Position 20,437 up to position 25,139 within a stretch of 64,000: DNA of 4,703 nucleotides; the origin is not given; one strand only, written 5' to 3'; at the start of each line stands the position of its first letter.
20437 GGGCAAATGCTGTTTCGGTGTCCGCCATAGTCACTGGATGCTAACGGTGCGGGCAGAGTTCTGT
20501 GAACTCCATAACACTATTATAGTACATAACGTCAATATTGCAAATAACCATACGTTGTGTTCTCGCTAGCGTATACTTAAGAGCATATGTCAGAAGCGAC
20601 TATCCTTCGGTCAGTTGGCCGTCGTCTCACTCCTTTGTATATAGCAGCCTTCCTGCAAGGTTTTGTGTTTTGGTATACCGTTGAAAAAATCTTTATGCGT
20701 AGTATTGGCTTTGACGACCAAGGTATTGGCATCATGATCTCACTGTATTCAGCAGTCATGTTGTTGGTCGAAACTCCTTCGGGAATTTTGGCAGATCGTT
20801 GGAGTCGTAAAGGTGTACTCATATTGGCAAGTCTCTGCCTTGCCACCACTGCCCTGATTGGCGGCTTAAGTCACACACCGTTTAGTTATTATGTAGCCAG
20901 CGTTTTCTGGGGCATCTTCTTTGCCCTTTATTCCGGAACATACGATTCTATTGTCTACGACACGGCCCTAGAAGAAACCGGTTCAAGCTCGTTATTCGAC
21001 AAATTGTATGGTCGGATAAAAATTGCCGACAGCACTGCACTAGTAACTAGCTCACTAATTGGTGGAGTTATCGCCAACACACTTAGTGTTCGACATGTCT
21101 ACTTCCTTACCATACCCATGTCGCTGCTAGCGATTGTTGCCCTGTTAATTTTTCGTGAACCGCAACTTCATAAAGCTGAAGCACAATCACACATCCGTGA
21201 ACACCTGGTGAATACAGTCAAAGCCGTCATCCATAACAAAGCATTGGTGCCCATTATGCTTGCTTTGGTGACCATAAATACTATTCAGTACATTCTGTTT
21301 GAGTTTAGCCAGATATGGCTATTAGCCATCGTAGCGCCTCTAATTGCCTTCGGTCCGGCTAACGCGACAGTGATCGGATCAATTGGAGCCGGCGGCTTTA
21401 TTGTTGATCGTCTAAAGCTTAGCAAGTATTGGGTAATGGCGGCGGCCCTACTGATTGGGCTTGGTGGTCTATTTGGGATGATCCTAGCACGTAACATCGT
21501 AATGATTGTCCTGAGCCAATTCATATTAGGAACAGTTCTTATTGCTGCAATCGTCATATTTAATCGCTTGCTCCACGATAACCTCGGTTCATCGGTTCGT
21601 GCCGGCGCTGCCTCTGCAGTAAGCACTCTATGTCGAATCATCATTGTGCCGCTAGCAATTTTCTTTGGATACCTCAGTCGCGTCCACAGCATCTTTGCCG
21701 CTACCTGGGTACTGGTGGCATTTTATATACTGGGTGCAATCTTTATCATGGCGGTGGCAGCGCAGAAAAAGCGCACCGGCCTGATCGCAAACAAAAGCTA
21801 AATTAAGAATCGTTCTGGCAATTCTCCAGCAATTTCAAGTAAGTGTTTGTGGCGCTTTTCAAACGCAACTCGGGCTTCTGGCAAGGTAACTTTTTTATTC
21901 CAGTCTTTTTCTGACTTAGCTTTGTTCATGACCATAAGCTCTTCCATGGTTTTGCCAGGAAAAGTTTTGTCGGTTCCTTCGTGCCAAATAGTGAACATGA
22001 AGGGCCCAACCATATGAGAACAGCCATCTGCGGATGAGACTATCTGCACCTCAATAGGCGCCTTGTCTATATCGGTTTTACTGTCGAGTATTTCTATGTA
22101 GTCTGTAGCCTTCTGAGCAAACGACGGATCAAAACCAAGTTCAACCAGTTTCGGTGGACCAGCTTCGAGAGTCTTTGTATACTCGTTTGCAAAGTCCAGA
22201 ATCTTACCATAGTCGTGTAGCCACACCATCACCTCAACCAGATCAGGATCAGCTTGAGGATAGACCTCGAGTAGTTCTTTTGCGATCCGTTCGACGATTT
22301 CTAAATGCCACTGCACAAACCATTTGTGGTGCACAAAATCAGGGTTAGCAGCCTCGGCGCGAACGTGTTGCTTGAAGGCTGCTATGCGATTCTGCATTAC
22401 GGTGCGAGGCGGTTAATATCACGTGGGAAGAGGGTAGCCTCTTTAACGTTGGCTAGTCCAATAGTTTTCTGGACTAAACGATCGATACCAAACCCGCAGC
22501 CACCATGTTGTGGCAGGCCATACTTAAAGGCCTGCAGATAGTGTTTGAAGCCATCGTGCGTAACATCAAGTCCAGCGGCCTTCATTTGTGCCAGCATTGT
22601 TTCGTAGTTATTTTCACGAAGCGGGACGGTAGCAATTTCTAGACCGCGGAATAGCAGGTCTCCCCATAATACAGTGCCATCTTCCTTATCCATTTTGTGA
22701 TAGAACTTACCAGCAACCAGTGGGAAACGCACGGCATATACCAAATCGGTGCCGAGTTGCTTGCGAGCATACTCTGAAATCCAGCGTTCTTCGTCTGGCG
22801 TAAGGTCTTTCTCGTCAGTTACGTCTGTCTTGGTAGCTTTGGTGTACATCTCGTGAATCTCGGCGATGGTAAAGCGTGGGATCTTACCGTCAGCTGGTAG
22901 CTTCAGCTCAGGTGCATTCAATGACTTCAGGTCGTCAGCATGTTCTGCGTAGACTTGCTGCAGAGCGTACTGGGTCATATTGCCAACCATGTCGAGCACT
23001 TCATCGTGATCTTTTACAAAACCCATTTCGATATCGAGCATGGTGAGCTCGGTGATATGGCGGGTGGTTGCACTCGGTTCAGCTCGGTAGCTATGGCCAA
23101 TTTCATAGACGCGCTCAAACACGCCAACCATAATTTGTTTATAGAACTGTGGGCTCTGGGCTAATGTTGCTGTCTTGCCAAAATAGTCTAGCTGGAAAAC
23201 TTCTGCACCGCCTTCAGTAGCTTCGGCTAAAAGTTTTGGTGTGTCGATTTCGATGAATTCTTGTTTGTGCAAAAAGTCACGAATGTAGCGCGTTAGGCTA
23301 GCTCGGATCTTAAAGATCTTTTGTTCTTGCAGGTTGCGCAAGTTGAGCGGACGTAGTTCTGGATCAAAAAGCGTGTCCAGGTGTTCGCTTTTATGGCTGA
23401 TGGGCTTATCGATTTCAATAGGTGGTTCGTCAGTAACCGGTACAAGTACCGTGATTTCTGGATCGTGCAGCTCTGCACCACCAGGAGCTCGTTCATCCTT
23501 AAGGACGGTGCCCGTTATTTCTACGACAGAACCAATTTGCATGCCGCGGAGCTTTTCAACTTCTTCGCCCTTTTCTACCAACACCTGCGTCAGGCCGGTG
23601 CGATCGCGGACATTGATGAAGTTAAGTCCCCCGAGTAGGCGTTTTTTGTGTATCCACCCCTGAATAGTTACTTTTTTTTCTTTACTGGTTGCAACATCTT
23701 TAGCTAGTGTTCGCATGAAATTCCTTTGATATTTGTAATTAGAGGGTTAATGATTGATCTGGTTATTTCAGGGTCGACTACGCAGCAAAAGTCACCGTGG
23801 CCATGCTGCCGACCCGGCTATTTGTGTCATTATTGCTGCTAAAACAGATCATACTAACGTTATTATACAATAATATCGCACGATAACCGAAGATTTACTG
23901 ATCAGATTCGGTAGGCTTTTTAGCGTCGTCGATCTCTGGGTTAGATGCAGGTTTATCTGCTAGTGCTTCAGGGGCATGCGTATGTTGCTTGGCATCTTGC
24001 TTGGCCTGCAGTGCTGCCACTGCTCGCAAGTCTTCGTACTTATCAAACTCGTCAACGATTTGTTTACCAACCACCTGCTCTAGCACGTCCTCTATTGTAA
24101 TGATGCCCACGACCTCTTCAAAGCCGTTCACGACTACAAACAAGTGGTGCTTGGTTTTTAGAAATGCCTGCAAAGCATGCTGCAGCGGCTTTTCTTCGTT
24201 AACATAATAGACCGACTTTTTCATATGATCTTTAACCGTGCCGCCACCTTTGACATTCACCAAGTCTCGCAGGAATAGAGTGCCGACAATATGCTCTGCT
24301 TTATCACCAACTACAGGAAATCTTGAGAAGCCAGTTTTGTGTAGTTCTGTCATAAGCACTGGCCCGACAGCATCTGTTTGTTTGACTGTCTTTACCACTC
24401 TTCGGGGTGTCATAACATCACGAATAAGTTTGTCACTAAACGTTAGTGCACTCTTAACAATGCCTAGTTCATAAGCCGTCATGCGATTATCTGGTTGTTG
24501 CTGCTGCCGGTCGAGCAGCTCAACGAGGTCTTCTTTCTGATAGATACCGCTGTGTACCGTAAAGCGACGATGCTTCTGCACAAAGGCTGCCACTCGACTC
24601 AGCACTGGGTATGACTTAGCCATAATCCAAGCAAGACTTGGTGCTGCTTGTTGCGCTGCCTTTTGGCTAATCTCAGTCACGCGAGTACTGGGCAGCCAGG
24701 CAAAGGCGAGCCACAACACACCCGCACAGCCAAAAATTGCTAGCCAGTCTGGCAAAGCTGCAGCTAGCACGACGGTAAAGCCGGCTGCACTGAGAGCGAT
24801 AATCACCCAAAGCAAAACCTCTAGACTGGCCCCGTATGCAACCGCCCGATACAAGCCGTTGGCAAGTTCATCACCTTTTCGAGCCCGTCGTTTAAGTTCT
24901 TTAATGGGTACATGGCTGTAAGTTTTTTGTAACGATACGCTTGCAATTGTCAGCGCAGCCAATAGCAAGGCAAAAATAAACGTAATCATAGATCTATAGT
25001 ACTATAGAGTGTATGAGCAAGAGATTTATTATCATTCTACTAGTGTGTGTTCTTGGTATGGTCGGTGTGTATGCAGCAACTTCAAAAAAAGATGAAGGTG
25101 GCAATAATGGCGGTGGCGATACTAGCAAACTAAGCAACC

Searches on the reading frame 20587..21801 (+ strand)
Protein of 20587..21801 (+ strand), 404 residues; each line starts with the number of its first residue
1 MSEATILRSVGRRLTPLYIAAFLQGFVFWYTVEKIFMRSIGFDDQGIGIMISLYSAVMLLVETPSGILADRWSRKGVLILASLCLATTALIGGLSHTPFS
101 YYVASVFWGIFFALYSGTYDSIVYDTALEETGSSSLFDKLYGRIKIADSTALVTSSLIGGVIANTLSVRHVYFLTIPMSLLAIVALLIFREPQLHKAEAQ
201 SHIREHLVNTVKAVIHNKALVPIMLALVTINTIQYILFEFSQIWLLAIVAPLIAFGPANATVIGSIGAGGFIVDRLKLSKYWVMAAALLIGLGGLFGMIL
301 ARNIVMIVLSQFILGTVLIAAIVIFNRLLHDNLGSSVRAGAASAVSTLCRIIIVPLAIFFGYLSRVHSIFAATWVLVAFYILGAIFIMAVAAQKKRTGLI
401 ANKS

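Call 88: search_protein_families(library=pfam, proteins=[window:20587-21801:+], max_evalue=0.00001)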
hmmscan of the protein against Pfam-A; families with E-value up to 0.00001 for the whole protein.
window:20587-21801:+ (404 aa): 1 family
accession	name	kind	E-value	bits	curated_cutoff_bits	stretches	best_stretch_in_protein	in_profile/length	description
PF07690.21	MFS_1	-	6.6e-25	88.2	33.4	1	17-351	4-341/347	Major Facilitator Superfamily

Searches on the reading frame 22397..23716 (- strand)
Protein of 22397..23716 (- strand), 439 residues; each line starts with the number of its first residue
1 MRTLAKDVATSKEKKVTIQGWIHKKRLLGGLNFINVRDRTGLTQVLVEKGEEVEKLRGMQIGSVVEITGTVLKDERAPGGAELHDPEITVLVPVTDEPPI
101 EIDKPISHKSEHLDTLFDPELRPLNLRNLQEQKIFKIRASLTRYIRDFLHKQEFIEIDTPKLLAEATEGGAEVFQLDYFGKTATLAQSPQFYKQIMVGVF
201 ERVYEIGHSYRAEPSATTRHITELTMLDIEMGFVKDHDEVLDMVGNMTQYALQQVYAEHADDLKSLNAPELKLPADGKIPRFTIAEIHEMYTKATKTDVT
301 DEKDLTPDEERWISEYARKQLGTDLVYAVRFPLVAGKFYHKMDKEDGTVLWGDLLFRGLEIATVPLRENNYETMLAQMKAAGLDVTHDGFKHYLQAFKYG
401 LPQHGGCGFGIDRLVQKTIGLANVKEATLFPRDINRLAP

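Call 87: search_protein_families(library=pfam, proteins=[window:22397-23716:-], max_evalue=0.00001)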
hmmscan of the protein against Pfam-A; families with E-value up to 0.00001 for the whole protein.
window:22397-23716:- (439 aa): 2 families
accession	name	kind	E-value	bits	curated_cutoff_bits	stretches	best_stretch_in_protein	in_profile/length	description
PF00152.25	tRNA-synt_2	-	6e-70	236.2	25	1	121-433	8-307/308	tRNA synthetases class II (D, K and N)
PF01336.31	tRNA_anti-codon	-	1e-13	51.4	27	1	16-91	1-75/75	OB-fold nucleic acid binding domain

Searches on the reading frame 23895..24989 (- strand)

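Call 88: search_protein_families(library=pfam, proteins=[window:23895-24989:-], max_evalue=0.00001)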
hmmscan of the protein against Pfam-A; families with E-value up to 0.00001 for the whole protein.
window:23895-24989:- (364 aa): 1 family
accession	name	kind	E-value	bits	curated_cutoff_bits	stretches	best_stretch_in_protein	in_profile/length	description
PF00571.33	CBS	-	9.1e-18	64.8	24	1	252-306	1-55/57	CBS domain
